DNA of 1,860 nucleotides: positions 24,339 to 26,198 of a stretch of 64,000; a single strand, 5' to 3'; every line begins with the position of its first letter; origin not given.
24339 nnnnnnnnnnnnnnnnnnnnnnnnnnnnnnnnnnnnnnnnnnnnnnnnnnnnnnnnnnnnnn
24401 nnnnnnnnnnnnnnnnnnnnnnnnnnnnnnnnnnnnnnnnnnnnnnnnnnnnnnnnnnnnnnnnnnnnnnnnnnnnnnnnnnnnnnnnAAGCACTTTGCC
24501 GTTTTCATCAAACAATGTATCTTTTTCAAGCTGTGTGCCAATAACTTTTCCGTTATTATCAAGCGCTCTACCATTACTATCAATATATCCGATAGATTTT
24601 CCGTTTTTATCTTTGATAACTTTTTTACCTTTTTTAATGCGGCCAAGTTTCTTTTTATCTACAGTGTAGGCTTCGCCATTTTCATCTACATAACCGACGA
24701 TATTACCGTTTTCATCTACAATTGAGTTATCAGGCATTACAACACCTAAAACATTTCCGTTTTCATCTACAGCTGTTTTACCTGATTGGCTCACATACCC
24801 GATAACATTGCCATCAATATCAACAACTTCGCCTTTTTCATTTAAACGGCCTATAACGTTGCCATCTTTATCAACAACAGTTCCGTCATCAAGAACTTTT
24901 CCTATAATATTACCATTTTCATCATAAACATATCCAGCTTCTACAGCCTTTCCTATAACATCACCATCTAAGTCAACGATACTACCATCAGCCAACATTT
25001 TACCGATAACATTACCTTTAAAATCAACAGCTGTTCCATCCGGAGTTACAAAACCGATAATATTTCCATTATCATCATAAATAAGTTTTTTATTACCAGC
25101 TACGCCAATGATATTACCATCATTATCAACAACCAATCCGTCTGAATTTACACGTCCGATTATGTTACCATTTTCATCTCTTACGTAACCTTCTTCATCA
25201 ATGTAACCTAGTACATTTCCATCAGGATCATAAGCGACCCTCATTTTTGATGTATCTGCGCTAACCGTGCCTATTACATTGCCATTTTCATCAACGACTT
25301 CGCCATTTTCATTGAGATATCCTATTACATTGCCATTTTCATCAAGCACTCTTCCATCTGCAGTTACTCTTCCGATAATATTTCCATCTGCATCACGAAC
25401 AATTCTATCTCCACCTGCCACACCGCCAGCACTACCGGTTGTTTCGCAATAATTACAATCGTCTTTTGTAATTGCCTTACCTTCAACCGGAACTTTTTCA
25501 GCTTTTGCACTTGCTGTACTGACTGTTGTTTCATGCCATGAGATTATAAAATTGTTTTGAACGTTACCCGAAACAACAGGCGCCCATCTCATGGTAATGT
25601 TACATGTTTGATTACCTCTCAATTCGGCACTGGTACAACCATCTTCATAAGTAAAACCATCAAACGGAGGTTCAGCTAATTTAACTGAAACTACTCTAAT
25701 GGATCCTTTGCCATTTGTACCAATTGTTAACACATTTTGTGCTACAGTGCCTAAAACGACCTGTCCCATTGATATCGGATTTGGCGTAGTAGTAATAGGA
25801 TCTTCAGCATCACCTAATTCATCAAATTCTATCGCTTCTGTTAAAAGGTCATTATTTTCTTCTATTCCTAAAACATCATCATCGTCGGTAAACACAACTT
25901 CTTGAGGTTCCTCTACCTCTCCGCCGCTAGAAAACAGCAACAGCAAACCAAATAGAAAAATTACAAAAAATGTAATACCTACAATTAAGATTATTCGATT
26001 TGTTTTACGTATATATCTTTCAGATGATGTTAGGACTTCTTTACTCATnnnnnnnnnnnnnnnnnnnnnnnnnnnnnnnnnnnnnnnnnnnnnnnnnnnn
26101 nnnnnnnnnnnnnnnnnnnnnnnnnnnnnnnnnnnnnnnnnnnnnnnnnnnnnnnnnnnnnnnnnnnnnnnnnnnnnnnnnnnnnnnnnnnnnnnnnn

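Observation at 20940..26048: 1702-aa repeat protein between virB9 and virB10 shares the 17-mer repeat with VirB10 and shows recent internal duplication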

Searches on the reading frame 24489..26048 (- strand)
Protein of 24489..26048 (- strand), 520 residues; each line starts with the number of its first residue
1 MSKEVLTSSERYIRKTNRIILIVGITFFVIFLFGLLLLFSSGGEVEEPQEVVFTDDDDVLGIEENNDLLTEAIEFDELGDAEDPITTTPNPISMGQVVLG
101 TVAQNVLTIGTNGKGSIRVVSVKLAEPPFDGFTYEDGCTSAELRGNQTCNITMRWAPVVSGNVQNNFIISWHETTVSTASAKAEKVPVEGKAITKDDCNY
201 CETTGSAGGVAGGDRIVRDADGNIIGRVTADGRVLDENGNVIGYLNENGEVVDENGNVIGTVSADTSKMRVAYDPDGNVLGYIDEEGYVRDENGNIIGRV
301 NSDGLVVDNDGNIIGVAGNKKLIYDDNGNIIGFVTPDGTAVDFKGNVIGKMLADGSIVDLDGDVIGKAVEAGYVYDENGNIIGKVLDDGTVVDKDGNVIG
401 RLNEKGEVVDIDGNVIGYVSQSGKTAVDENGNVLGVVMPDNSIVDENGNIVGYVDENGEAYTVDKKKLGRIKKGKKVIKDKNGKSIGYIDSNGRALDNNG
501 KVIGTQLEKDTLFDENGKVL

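Call 49: predict_structure(alignment_id=A3)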
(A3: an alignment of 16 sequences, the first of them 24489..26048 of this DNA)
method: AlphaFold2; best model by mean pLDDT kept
length: 520 residues; sequences in the alignment: 16
mean_pLDDT: 67.7   pTM: 0.32
mean pLDDT of the five models: 67.7, 66.8, 63.8, 63.0, 62.4
residues with pLDDT >= 90: 26; 70-90: 265; 50-70: 133; < 50: 96
segments of 3 or more residues with pLDDT < 50: 1-7, 41-81, 199-213, 265-268, 420-425, 464-475
pLDDT, mean of each block of 10 residues (from residue 1): 44 60 84 76 34 27 30 29 70 76 81 77 82 85 83 82 82 70 82 60 31 66 85 89 89 93 58 64 77 80 72 67 61 69 78 72 71 60 63 74 74 75 49 61 63 63 43 53 74 77 78 76
secondary structure, 60 per line:
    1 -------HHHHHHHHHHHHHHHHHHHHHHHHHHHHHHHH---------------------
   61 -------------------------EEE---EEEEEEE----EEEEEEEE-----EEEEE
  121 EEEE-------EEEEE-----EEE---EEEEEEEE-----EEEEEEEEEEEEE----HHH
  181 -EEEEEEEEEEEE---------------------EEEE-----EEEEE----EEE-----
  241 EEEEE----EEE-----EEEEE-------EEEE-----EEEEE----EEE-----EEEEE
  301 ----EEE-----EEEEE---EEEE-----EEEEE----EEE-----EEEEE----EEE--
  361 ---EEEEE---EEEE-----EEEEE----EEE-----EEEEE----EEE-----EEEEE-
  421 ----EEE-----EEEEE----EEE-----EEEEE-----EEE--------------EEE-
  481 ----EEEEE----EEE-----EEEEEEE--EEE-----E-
elements in order: H8-39 E86-88 E92-98 E103-110 E116-124 E132-136 E142-144 E148-155 E161-173 E182-193 E215-218 E224-228 E233-235 E241-245 E250-252 E258-262 E270-273 E279-283 E288-290 E296-300 E305-307 E313-317 E321-324 E330-334 E339-341 E347-351 E356-358 E364-368 E372-375 E381-385 E390-392 E398-402 E407-409 E415-419 E425-427 E433-437 E442-444 E450-454 E460-462 E477-479 E485-489 E494-496 E502-508 E511-513

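Call 51: fold_search(model_id=the predicted structure, library=pdb)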
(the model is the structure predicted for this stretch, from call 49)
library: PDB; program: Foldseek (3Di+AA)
matches with E <= 10: 1688; with E <= 0.001: 69
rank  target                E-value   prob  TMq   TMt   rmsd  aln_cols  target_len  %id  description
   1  7som_J                2.2e-06  1.00  0.18  0.14   8.5       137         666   12  Ciliary C2 central pair apparatus isolated from Chlamydomonas reinhardtii (released 2022-04-13)
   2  6fvi                  4.0e-06  1.00  0.20  0.65   8.3       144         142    9  ASH / PapD-like domain of human CEP192 (PapD-like domain 7) (released 2019-03-20)
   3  3qbt_F                1.1e-05  1.00  0.16  0.51   4.4       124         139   14  Crystal structure of OCRL1 540-678 in complex with Rab8a:GppNHp (released 2011-03-23)
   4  7sqc_T0               1.2e-05  1.00  0.18  0.17   3.1       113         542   14  Ciliary C1 central pair apparatus isolated from Chlamydomonas reinhardtii (released 2022-04-13)
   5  9ijj_h                1.4e-05  1.00  0.16  0.06   4.6       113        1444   12  In situ structure of the central apparatus in mouse sperm axoneme. (released 2025-06-04)
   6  2e6j_MODEL_1_A        1.5e-05  1.00  0.18  0.70   3.6       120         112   12  Solution structure of the C-terminal PapD-like domain from human HYDIN protein (released 2007-07-03)
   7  7ptb                  1.6e-05  1.00  0.18  0.29   3.3       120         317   14  Crystal structure of the SPD-2 domain of human CEP192 (released 2022-04-06)
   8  7p4l_B                1.7e-05  1.00  0.13  0.14  21.0       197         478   13  Crystal structure of the trimeric ectodomain of archaeal Fusexin1 (Fsx1) (released 2022-07-13)
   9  7sqc_O1               2.1e-05  1.00  0.19  0.14   2.8       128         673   19  Ciliary C1 central pair apparatus isolated from Chlamydomonas reinhardtii (released 2022-04-13)
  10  7p4l_C                2.2e-05  1.00  0.14  0.14  21.1       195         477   13  Crystal structure of the trimeric ectodomain of archaeal Fusexin1 (Fsx1) (released 2022-07-13)
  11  6bqm                  2.6e-05  1.00  0.17  0.20  10.1       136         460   14  Secreted serine protease VesC from Vibrio cholerae (released 2018-11-28)
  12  4lk4                  2.8e-05  1.00  0.18  0.29   2.5       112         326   13  Structure of Vibrio cholerae VesB protease (released 2014-02-05)
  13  9ijj_L                3.2e-05  1.00  0.18  0.38   3.3       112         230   13  In situ structure of the central apparatus in mouse sperm axoneme. (released 2025-06-04)
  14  7sqc_F0               3.4e-05  1.00  0.16  0.27   3.4       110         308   16  Ciliary C1 central pair apparatus isolated from Chlamydomonas reinhardtii (released 2022-04-13)
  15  7sqc_M1               3.8e-05  1.00  0.18  0.17  17.9       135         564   14  Ciliary C1 central pair apparatus isolated from Chlamydomonas reinhardtii (released 2022-04-13)
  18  3qbt_B                5.3e-05  1.00  0.16  0.50   4.7       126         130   12  Crystal structure of OCRL1 540-678 in complex with Rab8a:GppNHp (released 2011-03-23)
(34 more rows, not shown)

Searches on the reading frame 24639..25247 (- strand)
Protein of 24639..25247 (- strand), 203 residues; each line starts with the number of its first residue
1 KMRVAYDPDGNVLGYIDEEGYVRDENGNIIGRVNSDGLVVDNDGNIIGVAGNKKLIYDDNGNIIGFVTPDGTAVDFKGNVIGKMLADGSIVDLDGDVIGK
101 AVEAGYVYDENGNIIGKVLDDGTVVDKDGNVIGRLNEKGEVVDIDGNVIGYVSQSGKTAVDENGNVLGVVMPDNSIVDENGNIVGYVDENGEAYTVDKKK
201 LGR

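Call 62: predict_structure(alignment_id=A4)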
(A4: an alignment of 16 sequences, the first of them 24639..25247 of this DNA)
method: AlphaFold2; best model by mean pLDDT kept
length: 203 residues; sequences in the alignment: 16
mean_pLDDT: 78.2   pTM: 0.43
mean pLDDT of the five models: 78.2, 75.3, 73.5, 69.2, 68.0
residues with pLDDT >= 90: 15; 70-90: 152; 50-70: 34; < 50: 2
segments of 3 or more residues with pLDDT < 50: none
pLDDT, mean of each block of 10 residues (from residue 1): 66 81 91 78 79 69 71 78 85 88 75 77 76 77 83 70 80 80 83 78 74
secondary structure, 60 per line:
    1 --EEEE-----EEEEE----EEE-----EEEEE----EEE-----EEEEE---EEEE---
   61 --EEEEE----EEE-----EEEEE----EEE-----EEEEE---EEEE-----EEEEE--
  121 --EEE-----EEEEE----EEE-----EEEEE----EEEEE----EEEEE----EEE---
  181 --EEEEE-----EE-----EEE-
elements in order: E3-6 E12-16 E21-23 E29-33 E38-40 E46-50 E54-57 E63-67 E72-74 E80-84 E89-91 E97-101 E105-108 E114-118 E123-125 E131-135 E140-142 E148-152 E157-161 E166-170 E175-177 E183-187 E200-202
